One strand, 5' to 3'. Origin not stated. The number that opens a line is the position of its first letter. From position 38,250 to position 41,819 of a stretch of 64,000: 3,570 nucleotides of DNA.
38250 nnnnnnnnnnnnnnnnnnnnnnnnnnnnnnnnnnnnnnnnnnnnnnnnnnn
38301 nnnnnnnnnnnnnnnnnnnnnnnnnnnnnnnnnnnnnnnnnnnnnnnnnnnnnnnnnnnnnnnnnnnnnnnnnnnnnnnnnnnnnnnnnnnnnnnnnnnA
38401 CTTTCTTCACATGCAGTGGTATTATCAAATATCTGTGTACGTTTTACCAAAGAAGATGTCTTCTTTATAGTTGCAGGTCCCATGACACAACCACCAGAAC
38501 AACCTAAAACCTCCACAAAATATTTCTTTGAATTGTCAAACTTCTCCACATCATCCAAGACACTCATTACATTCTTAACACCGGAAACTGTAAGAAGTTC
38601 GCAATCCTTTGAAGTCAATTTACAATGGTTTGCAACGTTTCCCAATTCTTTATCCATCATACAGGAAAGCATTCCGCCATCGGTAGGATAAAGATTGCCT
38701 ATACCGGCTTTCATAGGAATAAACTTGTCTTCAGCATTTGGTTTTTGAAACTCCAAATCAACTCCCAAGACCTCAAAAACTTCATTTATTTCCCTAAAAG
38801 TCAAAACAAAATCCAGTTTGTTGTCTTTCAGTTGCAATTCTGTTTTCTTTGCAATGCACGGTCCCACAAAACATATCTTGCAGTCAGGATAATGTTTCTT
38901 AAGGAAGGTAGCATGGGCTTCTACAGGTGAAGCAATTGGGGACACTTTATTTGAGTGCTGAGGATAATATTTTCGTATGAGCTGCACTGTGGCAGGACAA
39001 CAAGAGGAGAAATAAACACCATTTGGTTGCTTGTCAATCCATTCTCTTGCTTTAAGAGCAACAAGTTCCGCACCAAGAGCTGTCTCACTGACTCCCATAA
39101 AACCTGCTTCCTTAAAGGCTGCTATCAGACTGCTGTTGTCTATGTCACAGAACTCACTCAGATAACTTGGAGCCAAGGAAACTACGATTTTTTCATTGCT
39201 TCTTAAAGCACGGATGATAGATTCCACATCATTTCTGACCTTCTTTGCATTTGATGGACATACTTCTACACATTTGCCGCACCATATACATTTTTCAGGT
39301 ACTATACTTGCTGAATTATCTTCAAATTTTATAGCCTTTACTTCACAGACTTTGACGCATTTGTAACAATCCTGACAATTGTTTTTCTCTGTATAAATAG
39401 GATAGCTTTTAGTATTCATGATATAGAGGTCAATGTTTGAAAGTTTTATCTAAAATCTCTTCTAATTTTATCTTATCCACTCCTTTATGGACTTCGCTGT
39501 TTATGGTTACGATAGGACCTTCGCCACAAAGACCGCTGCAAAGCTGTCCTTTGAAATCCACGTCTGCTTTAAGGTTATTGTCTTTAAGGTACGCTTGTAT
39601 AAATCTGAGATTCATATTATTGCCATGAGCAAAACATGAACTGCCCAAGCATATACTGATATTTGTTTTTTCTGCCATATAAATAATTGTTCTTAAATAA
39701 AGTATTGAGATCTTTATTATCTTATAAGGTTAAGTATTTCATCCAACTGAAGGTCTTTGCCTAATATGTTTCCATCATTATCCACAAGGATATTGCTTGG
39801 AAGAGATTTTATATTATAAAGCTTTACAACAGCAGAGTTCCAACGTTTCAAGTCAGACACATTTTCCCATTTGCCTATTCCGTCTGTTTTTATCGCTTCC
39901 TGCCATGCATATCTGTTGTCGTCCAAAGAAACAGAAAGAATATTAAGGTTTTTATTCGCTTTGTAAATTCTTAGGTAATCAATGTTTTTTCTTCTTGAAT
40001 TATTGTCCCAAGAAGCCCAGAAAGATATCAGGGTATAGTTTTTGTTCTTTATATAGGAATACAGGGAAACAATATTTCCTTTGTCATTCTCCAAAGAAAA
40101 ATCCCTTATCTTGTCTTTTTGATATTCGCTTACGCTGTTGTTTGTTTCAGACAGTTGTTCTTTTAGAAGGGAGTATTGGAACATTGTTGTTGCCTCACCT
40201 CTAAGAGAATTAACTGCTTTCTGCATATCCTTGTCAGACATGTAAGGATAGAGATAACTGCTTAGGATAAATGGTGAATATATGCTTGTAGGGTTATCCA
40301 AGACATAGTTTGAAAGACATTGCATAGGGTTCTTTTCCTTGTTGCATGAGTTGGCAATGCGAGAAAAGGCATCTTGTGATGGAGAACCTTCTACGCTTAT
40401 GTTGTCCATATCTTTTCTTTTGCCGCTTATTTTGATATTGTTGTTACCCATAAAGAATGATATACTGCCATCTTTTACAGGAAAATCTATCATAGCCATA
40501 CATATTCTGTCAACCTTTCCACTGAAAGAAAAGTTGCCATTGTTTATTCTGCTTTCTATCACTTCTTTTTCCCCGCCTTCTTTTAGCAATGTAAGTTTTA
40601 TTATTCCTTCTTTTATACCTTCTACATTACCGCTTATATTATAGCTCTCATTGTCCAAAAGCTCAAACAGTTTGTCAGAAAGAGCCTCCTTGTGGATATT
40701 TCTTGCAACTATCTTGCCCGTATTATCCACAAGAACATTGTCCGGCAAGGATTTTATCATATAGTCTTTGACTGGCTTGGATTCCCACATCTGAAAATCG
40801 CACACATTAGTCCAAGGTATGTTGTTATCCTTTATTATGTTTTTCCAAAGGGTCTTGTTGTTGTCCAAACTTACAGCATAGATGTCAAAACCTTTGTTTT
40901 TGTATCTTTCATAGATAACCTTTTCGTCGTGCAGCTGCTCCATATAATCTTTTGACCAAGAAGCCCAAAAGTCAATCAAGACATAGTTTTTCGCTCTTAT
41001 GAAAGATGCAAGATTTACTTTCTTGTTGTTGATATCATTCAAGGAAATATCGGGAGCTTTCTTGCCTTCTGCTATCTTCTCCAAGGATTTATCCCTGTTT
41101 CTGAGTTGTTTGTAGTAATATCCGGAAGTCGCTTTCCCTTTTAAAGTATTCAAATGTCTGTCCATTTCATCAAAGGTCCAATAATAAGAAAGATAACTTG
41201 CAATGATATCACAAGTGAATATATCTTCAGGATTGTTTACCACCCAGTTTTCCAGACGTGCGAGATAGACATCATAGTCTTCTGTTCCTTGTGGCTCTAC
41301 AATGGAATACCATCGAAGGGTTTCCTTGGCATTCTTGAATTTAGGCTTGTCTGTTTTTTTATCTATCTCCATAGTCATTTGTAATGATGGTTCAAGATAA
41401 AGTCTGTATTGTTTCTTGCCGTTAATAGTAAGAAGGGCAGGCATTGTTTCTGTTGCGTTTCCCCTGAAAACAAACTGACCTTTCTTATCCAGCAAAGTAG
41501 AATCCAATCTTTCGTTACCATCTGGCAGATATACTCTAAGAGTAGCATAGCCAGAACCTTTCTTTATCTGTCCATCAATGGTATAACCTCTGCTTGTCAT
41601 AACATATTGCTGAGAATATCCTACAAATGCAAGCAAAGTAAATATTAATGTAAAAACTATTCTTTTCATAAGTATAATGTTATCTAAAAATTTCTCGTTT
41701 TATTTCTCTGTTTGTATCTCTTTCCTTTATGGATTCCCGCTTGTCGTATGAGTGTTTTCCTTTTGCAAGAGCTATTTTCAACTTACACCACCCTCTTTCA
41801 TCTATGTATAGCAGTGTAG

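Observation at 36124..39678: Ferredoxin / HydS-type sensory [FeFe]-hydrogenase(PAS) / PP2C phosphatase / ferredoxin operon with no visible signalling partner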

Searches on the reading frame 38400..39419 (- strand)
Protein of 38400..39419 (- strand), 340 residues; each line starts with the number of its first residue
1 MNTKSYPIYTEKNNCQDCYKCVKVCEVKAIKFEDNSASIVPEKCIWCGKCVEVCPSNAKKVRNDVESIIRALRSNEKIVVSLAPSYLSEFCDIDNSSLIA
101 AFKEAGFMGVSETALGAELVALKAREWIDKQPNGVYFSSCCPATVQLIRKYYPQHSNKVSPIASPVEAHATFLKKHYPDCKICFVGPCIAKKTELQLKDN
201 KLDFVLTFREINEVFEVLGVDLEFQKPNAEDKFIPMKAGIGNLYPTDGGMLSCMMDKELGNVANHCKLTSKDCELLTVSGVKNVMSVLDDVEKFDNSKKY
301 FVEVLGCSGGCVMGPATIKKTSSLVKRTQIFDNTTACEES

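Call 47: search_solved_structures(query=window:38400-39419:-, max_evalue=1e-10, show_alignments=5)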
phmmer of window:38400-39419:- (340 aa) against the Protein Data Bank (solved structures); distinct sequences matched with E-value up to 1e-10: 36.
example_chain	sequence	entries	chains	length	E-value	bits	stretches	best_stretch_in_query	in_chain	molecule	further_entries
7p5h_A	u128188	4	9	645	9.7e-32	113.5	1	6-317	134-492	Fe-hydrogenase, subunit alpha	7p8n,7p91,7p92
8a6t_A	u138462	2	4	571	6.4e-28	100.9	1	6-284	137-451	Electron bifurcating hydrogenase subunit HydA1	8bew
5la3_A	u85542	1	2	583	2e-21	79.6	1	41-305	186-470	Iron hydrogenase 1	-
1c4a_A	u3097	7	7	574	2.3e-21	79.4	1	42-314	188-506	PROTEIN (FE-ONLY HYDROGENASE) | PROTEIN (PERIPLASMIC HYDROGENASE 1) | Iron hydrogenase 1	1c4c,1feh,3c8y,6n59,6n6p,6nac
7qhf_A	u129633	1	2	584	2.6e-21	79.2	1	41-314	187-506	Iron hydrogenase 1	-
6gm0_A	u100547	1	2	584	2.6e-21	79.2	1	41-314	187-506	Iron hydrogenase 1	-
4xdd_A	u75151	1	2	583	3e-21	79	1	41-314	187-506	Iron hydrogenase 1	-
4xdc_A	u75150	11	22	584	3e-21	79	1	41-314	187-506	Iron hydrogenase 1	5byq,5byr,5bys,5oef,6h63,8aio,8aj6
7qv7_D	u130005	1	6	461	3.6e-21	78.7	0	68-254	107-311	Hydrogen dependent carbon dioxide reductase subunit HydA2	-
8cjy_A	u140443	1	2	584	3.8e-21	78.7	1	41-314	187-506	Iron hydrogenase 1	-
6yf4_A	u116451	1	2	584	4.3e-21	78.5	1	41-314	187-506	Iron hydrogenase 1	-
6gm8_A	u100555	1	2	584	5.5e-21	78.1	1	41-314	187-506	Iron hydrogenase 1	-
6gm3_A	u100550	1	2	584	6.4e-21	77.9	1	41-314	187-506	Iron hydrogenase 1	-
6gm4_A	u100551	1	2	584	7.3e-21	77.7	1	41-314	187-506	Iron hydrogenase 1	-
6gm2_A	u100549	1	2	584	7.7e-21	77.7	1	42-305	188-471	Iron hydrogenase 1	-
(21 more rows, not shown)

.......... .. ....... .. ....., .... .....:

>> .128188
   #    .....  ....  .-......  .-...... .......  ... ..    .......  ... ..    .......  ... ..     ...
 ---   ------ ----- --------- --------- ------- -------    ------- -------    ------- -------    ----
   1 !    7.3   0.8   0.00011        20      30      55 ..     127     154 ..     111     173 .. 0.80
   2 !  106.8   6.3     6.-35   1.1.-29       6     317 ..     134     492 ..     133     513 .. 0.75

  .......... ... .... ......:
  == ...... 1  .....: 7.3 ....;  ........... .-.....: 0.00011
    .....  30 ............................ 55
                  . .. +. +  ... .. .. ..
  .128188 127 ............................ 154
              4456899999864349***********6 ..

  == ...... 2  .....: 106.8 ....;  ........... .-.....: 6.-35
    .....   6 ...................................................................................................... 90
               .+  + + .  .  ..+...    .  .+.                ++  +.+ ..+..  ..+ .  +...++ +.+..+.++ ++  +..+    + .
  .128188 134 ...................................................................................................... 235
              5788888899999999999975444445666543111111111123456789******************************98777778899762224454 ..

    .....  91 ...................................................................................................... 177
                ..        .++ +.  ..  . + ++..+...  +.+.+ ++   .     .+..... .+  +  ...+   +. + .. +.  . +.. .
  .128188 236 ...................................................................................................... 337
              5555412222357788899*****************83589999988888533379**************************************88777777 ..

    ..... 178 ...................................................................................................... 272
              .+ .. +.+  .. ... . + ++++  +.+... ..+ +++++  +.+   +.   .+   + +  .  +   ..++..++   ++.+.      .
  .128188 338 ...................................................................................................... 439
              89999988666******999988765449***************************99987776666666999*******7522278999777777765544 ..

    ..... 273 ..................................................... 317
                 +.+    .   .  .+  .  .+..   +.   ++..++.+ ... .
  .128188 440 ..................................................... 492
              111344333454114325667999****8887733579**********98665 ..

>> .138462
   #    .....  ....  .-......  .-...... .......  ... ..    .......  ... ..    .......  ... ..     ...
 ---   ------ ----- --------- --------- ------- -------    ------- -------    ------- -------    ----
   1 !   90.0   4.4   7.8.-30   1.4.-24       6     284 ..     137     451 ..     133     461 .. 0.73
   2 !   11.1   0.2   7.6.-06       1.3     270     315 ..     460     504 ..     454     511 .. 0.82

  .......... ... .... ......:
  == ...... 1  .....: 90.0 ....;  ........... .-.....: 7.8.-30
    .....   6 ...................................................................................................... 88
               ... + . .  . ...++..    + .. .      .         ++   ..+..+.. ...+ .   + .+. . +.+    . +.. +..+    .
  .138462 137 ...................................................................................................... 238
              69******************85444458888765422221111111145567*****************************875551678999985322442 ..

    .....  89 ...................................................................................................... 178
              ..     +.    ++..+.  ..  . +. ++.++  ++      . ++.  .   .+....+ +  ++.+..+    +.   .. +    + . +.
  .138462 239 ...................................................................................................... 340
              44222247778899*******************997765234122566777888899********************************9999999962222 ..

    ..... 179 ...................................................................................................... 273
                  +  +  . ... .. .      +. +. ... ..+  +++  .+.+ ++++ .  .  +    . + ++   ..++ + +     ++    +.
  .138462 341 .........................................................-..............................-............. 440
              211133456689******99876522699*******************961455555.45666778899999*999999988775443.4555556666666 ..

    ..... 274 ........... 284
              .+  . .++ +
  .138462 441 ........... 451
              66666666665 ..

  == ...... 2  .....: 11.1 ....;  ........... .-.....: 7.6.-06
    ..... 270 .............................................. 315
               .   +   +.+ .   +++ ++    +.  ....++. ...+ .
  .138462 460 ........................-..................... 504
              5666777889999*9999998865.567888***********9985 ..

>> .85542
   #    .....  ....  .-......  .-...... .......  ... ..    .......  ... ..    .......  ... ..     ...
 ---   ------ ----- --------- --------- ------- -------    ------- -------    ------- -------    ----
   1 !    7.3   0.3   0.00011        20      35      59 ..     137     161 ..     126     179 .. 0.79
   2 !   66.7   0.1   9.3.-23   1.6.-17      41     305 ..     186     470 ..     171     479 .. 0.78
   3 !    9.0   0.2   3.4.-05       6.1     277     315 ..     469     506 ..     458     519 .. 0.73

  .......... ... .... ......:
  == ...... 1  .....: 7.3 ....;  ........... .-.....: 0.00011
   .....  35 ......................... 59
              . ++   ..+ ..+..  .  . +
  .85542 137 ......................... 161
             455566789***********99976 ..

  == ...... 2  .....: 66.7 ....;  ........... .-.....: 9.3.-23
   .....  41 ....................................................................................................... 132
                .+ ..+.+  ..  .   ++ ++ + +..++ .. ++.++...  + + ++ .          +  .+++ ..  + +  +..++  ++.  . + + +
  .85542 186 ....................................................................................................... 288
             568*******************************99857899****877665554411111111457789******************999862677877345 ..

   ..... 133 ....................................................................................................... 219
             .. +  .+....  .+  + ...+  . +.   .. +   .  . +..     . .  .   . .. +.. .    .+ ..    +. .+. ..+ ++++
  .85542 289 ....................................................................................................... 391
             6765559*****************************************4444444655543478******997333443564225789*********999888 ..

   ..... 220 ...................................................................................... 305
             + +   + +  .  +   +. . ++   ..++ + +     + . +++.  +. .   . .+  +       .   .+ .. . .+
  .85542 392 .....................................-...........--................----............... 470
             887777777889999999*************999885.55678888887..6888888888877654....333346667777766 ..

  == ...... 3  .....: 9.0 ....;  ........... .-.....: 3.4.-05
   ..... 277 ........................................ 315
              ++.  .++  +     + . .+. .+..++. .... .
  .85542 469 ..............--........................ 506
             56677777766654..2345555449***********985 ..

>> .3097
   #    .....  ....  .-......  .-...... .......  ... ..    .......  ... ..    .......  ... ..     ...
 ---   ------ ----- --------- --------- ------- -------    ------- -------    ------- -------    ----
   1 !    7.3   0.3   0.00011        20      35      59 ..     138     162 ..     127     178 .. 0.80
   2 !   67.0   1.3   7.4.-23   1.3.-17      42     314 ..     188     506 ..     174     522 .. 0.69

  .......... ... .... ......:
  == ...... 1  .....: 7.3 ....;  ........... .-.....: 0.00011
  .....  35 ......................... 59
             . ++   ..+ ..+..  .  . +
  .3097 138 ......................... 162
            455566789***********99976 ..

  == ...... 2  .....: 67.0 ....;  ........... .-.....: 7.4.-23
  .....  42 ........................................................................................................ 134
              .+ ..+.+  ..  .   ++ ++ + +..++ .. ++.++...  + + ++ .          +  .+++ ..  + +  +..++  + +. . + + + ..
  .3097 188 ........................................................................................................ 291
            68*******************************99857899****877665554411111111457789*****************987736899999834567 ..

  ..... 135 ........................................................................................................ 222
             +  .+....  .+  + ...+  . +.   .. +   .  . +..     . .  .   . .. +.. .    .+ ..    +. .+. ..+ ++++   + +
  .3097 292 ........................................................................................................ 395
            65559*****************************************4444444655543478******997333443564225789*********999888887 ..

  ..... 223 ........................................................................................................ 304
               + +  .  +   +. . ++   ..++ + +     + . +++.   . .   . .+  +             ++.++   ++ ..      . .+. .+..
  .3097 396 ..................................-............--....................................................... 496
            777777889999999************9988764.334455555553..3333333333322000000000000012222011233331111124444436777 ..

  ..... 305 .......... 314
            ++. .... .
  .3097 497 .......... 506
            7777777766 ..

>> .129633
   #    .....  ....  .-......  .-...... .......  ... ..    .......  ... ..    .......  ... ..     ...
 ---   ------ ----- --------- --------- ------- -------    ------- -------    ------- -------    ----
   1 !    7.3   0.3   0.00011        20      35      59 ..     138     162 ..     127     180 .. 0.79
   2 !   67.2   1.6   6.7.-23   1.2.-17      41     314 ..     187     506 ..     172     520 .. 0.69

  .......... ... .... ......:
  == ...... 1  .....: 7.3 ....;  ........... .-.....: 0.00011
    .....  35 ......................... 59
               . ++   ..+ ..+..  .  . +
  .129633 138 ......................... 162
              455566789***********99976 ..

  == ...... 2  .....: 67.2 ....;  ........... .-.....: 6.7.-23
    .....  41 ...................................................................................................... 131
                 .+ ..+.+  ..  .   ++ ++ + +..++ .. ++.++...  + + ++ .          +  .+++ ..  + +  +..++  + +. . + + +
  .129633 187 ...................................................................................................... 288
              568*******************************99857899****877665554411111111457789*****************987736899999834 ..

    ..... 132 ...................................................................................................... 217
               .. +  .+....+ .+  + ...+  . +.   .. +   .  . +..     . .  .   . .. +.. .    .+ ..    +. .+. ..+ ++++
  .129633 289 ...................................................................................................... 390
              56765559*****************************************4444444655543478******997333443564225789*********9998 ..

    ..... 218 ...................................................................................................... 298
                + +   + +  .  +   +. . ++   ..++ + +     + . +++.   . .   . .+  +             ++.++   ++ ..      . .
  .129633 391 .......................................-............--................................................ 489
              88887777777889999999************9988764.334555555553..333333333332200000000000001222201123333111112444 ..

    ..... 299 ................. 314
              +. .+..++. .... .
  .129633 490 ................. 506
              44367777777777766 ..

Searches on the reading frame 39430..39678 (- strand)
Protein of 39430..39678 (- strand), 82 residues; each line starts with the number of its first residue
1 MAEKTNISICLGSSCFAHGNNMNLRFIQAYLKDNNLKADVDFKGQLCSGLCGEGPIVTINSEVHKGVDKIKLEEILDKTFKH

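Call 3: search_protein_families(library=pfam, proteins=[window:39430-39678:-], max_evalue=0.1)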
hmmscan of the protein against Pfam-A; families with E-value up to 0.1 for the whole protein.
window:39430-39678:- (82 aa): 1 family
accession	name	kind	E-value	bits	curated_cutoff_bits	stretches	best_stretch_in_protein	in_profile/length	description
PF01257.25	2Fe-2S_thioredx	-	3.3e-09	37.2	24.8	1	4-78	65-143/145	Thioredoxin-like [2Fe-2S] ferredoxin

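Call 4: search_protein_families(library=ncbifam, proteins=[window:39430-39678:-], max_evalue=0.1)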
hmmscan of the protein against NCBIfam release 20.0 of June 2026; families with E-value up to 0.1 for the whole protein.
window:39430-39678:- (82 aa): 8 families
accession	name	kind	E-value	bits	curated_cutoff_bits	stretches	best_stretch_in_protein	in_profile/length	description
TIGR01958.1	nuoE_fam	subfamily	1e-07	32.2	142.4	1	4-78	68-146/148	NADH-quinone oxidoreductase subunit NuoE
NF005722.0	PRK07539.1-2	equivalog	3.2e-06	27.3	141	1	4-78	77-155/157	NADH-quinone oxidoreductase subunit NuoE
NF005725.0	PRK07539.1-5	equivalog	5.2e-06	26.3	220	1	4-79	92-171/174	NADH-quinone oxidoreductase subunit NuoE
NF004638.0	PRK05988.1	equivalog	2.2e-05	24.3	198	1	5-78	79-156/159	formate dehydrogenase subunit gamma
NF005724.0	PRK07539.1-4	equivalog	0.00044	20.1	280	1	3-78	92-171/240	NADH-quinone oxidoreductase subunit NuoE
NF041612.1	fdxn_Clost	equivalog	0.0035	17.9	150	1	15-79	24-90/102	2Fe-2S ferredoxin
NF005747.0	PRK07571.1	equivalog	0.0071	16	224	1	7-70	92-159/173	bidirectional hydrogenase complex protein HoxE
NF009040.0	PRK12373.1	equivalog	0.06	13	514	1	5-78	91-168/400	NADH-quinone oxidoreductase subunit E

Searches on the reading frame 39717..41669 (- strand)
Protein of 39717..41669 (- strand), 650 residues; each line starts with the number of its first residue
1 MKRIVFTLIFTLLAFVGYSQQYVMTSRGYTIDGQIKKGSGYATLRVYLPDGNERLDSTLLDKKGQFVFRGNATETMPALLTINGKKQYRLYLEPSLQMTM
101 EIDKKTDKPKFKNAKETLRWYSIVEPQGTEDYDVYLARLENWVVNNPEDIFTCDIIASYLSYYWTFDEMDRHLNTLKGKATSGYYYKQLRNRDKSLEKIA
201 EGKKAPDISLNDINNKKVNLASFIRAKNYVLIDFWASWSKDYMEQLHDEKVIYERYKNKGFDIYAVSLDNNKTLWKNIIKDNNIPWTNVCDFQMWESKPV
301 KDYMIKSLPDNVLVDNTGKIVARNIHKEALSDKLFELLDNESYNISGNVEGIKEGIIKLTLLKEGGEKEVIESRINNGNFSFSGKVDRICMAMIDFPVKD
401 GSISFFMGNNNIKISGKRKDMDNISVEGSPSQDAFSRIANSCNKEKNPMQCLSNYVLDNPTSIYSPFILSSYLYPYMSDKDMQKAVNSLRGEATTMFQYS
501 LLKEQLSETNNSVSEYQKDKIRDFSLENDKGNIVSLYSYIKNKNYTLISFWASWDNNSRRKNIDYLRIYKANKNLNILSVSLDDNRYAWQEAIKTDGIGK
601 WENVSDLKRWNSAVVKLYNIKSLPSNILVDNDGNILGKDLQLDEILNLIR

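Call 59: search_protein_families(library=pfam, proteins=[window:39717-41669:-], max_evalue=0.00001)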
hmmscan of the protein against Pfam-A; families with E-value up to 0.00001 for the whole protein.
window:39717-41669:- (650 aa): 4 families
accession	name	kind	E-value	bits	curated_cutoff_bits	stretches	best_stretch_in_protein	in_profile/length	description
PF13905.12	Thioredoxin_8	-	3.3e-27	95.1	27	2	544-635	2-94/94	Thioredoxin-like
PF14289.11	DUF4369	-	1e-24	87.3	25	2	343-435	1-91/91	Domain of unknown function (DUF4369)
PF00578.27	AhpC-TSA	-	7.4e-23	81.3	26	2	202-322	2-123/124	AhpC/TSA family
PF08534.16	Redoxin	-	9.6e-17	61.6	26.6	1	201-328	2-136/148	Redoxin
